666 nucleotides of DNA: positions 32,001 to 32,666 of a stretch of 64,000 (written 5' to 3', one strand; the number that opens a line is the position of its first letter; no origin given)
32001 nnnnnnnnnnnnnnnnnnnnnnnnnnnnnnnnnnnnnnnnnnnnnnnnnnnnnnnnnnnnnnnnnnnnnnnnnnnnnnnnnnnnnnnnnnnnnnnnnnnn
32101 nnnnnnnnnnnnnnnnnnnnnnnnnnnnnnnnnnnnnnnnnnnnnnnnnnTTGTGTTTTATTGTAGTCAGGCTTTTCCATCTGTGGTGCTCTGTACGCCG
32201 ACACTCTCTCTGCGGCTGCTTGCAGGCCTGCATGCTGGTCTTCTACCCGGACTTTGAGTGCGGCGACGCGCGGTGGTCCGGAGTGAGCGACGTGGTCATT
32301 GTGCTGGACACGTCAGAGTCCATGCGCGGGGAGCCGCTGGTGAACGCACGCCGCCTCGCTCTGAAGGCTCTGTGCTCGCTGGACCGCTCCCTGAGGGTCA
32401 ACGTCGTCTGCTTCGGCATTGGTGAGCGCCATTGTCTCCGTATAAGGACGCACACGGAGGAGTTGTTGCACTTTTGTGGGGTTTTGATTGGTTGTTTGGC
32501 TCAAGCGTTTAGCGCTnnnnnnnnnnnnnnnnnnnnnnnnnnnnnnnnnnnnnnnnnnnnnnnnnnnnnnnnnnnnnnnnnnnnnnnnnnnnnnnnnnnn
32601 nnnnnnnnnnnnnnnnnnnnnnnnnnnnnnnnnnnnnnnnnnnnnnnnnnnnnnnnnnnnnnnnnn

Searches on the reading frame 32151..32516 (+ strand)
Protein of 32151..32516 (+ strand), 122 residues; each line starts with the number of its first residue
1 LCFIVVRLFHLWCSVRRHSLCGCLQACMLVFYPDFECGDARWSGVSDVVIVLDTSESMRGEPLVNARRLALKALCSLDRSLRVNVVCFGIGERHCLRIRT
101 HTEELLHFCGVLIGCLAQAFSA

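Call 40: search_protein_families(library=pfam, proteins=[window:32151-32516:+], max_evalue=0.01)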
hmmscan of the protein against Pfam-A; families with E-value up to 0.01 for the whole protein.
seq(122 aa): 3 families
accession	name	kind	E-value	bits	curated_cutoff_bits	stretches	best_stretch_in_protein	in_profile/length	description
PF00092.34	VWA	-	6.3e-05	23.7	23.8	1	47-89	1-46/174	von Willebrand factor type A domain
PF13768.12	VWA_3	-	0.00017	22.1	27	1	47-95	2-49/155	von Willebrand factor type A domain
PF13519.12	VWA_2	-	0.00068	20.7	27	1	48-105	1-62/107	von Willebrand factor type A domain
